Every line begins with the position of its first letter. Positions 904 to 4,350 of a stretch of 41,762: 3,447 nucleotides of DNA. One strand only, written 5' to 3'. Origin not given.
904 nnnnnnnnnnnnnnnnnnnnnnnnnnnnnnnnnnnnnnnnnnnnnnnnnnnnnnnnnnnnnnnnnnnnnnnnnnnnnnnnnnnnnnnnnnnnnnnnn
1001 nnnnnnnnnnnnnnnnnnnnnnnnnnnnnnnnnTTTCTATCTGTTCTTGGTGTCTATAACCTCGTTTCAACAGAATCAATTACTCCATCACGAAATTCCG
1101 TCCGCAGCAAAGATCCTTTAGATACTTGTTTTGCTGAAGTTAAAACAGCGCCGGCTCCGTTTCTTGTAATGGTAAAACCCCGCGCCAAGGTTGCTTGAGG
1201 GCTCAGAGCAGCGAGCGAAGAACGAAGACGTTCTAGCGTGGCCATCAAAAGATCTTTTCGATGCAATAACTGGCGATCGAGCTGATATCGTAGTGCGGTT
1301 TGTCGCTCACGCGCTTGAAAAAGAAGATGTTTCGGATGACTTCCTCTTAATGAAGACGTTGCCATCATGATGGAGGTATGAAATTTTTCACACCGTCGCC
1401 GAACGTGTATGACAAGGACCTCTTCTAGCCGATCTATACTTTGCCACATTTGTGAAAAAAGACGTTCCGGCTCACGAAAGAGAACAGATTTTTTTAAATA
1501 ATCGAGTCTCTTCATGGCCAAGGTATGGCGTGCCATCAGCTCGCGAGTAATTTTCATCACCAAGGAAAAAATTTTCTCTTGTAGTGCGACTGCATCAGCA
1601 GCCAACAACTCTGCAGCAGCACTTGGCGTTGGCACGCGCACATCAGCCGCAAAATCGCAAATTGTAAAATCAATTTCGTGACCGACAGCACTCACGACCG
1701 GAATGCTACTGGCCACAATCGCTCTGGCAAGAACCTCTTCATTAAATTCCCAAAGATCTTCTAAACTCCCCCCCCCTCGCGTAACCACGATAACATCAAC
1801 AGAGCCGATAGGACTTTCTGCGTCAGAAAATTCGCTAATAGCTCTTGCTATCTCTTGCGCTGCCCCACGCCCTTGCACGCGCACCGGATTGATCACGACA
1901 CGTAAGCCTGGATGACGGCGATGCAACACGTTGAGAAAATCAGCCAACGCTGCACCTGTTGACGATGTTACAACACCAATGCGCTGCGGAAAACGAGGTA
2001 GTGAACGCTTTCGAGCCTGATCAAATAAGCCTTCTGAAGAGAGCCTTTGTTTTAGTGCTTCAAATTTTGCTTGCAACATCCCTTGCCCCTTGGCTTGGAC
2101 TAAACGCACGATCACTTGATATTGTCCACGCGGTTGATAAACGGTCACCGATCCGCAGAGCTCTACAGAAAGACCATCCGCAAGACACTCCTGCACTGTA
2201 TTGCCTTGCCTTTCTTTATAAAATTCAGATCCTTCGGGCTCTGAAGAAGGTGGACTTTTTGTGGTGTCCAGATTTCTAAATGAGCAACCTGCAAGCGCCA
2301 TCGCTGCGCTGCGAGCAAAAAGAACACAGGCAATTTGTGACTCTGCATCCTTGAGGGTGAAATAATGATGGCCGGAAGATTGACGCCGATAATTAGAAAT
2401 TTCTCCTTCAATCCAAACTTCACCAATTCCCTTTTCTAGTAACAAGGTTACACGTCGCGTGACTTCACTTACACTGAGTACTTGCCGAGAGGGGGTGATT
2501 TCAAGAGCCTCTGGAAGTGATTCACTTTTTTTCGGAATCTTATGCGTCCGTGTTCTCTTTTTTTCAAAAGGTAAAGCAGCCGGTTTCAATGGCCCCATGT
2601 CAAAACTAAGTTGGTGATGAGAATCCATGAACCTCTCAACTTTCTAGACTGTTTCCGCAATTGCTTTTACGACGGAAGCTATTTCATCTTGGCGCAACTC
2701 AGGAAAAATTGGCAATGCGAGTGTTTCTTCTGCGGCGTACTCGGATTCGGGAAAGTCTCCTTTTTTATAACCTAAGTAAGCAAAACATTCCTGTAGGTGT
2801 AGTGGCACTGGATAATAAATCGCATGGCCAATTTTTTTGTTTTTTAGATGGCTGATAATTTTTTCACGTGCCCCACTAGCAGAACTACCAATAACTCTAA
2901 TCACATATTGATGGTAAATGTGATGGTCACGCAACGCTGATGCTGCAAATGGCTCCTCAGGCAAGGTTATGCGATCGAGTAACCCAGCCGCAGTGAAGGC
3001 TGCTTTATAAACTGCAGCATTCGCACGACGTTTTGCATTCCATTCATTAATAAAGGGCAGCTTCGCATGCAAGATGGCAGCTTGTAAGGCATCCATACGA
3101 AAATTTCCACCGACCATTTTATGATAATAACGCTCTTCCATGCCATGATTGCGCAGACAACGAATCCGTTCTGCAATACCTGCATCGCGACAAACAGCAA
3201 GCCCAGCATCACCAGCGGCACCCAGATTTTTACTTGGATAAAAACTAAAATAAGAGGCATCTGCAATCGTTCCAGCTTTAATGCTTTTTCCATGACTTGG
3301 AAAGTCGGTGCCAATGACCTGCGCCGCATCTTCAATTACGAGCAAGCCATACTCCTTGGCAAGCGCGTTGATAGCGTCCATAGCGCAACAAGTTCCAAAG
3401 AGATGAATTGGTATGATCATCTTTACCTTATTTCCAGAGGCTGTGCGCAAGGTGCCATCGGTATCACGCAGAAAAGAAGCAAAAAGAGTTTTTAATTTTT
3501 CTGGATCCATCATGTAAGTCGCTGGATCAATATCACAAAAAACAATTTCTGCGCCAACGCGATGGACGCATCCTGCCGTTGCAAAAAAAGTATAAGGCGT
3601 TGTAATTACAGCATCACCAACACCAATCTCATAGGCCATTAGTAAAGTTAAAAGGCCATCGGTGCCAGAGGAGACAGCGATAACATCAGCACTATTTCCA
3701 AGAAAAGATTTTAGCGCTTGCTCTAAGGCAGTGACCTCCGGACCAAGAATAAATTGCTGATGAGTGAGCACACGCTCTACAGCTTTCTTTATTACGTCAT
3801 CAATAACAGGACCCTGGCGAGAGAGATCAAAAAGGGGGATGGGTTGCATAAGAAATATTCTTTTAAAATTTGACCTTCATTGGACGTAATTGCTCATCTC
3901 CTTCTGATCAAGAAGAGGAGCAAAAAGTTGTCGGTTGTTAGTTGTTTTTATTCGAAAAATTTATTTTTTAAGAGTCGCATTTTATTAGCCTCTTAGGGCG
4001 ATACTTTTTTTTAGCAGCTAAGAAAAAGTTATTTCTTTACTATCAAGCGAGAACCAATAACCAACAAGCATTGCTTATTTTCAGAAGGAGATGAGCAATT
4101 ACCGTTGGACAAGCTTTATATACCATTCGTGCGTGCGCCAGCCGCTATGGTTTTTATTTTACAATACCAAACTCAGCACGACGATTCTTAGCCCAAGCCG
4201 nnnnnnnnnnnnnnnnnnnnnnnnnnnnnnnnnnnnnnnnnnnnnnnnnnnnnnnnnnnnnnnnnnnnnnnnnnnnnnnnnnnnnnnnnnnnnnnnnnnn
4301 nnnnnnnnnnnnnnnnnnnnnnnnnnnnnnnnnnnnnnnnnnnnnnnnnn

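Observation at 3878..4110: Family B is a bona fide MITE with 21-bp TIRs and 8-bp target-site duplications, and no transposase is in sight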

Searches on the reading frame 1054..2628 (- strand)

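Call 13: search_protein_families(library=pfam, proteins=[window:1054-2628:-])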
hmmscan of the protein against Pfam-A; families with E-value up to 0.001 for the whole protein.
window:1054-2628:- (524 aa): 3 families
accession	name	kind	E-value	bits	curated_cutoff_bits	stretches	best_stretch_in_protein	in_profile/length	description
PF02601.20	Exonuc_VII_L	-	1.2e-96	324.3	35.9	1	201-518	1-313/315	Exonuclease VII, large subunit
PF13742.12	tRNA_anti_2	-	5.3e-24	84.7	27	1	51-177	1-94/95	OB-fold nucleic acid binding domain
PF01336.31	tRNA_anti-codon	-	5.6e-08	33.1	27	1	71-107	1-36/75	OB-fold nucleic acid binding domain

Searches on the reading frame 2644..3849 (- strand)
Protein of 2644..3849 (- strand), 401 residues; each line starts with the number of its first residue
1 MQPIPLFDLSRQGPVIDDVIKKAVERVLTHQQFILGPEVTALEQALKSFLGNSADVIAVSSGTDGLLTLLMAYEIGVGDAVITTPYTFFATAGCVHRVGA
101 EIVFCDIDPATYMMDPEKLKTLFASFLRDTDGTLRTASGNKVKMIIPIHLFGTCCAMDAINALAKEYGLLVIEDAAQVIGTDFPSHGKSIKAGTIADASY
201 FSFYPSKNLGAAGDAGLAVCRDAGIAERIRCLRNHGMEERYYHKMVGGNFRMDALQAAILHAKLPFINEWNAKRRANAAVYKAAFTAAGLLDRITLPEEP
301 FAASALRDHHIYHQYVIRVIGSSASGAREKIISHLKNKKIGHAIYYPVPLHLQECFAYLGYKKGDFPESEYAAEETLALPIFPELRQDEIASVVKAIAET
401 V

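Call 13: search_protein_families(library=pfam, proteins=[window:2644-3849:-])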
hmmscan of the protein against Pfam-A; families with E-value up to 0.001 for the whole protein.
window:2644-3849:- (401 aa): 2 families
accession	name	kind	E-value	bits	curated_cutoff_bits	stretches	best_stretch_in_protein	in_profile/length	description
PF01041.23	DegT_DnrJ_EryC1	-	3.6e-101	339.4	19.8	1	16-397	3-359/360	DegT/DnrJ/EryC1/StrS aminotransferase family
PF00155.27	Aminotran_1_2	-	0.00022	21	19.7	1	15-176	18-187/361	Aminotransferase class I and II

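Call 40: find_homologous_proteins(query=window:2644-3849:-, max_evalue=1e-120)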
Query window:2644-3849:- (401 aa): 1793 proteins with E <= 1e-120 among 8000 candidates; the best 120 are listed.
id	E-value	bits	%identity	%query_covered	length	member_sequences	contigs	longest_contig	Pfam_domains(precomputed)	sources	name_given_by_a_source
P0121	6.3e-267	903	100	100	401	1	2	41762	PF01041.24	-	-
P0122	1.3e-214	731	81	100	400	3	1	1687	PF01041.24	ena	-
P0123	1.3e-204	698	76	99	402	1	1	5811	PF01041.24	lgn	-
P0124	2.8e-197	674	74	100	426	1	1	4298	PF00155.28,PF01041.24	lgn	-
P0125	9.0e-194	662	74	99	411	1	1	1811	PF01041.24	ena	-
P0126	4.9e-187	640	72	99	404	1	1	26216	PF01041.24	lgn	-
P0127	7.9e-186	636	74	95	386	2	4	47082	PF01041.24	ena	-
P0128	3.5e-185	634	70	99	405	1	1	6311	PF01041.24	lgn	-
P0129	6.6e-185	633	71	99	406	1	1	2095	PF01041.24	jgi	-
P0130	6.8e-185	633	70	100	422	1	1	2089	PF01041.24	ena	-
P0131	2.9e-184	631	69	100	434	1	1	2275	PF01041.24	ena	-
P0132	6.6e-184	630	69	99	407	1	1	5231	PF01041.24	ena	-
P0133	5.7e-182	623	68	99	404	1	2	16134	PF00155.28,PF01041.24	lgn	-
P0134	3.2e-181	621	68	100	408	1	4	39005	PF00155.28,PF01041.24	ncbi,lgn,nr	ncbi:MAG: DegT/DnrJ/EryC1/StrS family aminotransferase [Chthoniobacterales bacterium]|nr:DegT/DnrJ/E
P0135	3.7e-181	621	70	100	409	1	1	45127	PF01041.24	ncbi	ncbi:MAG: DegT/DnrJ/EryC1/StrS family aminotransferase [Chthoniobacterales bacterium]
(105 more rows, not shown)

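Call 41: find_encoding_contigs(protein=P0121, flank=10000, max_places=4)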
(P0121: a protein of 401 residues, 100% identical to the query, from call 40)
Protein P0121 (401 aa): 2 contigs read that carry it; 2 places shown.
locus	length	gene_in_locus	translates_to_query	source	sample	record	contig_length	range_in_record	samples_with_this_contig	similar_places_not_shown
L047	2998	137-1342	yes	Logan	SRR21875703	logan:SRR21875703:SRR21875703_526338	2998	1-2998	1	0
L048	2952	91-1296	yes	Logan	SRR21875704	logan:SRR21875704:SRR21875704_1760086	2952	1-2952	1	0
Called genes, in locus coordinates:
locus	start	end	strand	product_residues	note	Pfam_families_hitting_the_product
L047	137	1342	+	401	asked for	PF01041:DegT_DnrJ_EryC1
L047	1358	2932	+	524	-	PF13742:tRNA_anti_2, PF01336:tRNA_anti-codon (weak), PF02601:Exonuc_VII_L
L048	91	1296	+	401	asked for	PF01041:DegT_DnrJ_EryC1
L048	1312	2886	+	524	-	PF13742:tRNA_anti_2, PF01336:tRNA_anti-codon (weak), PF02601:Exonuc_VII_L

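Call 42: find_encoding_contigs(protein=P0123, flank=6000, max_places=3)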
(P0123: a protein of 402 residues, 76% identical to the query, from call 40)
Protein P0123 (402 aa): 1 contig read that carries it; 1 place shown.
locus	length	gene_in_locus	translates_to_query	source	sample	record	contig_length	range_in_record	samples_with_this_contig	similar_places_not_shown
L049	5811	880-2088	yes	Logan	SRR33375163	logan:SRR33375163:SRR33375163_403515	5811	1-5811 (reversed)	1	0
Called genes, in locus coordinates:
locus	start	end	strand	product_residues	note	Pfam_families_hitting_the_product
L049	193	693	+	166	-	PF00691:OmpA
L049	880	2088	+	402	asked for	PF01041:DegT_DnrJ_EryC1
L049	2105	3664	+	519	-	PF13742:tRNA_anti_2, PF01336:tRNA_anti-codon, PF02601:Exonuc_VII_L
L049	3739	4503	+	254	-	PF09992:NAGPA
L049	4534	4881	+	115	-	PF02482:Ribosomal_S30AE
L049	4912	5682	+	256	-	PF02616:SMC_ScpA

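Call 43: find_encoding_contigs(protein=P0127, flank=6000, max_places=3)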
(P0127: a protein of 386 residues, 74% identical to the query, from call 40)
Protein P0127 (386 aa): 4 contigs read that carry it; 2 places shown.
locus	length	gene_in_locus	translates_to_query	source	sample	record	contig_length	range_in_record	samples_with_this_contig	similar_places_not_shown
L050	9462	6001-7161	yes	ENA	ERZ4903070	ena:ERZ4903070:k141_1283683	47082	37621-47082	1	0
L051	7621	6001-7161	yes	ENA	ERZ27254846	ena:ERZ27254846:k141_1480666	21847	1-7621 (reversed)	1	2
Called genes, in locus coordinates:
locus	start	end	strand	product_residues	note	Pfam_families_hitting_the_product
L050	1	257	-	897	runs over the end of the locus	PF07719:TPR_2 (faint), PF10602:RPN7 (faint), PF13174:TPR_6 (faint), PF13424:TPR_12 (faint), PF13428:TPR_14 (faint), PF13432:TPR_16 (faint), PF25064:ARM_TT21_5th (faint), PF00515:TPR_1 (faint), +5 more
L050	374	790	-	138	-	PF02472:ExbD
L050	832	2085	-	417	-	PF13685:Fe-ADH_2 (weak), PF01761:DHQ_synthase, PF24621:DHQS_C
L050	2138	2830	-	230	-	PF03734:YkuD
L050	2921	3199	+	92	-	-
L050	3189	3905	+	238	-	-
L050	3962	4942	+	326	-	-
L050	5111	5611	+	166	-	PF00691:OmpA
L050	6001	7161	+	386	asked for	PF01041:DegT_DnrJ_EryC1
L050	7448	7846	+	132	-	-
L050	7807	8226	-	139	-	-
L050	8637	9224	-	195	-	PF00117:GATase, PF07722:Peptidase_C26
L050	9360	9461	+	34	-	?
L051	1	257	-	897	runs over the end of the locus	PF07719:TPR_2 (faint), PF10602:RPN7 (faint), PF13174:TPR_6 (faint), PF13424:TPR_12 (faint), PF13428:TPR_14 (faint), PF13432:TPR_16 (faint), PF25064:ARM_TT21_5th (faint), PF00515:TPR_1 (faint), +5 more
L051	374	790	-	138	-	PF02472:ExbD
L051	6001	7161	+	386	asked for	PF01041:DegT_DnrJ_EryC1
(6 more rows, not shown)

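Call 45: find_encoding_contigs(protein=P0122, flank=3000, max_places=4)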
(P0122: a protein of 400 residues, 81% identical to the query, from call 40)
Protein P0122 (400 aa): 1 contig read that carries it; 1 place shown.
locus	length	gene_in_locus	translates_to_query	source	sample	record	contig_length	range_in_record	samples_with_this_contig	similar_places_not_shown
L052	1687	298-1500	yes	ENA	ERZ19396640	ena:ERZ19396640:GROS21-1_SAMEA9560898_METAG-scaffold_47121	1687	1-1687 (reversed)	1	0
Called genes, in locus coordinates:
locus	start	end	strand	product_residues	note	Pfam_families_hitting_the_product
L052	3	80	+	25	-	?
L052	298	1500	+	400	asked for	PF01041:DegT_DnrJ_EryC1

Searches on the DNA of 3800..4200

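Call 66: search_rna_families(source=window, start=3800, end=4200, threshold=evalue, max_evalue=1)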
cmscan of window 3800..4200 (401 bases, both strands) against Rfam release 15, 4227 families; matches with E-value up to 1: 2.
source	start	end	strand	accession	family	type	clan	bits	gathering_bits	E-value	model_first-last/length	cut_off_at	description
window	3877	3957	+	RF01561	DdR11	Gene; snRNA; snoRNA; CD-box;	-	16.7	65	0.94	1-76/76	no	Dictyostelium snoRNA DdR11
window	3887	4101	+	RF04153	MIR856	Gene; miRNA;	-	15.4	297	0.16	1-258/258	no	MIR856 microRNA precursor family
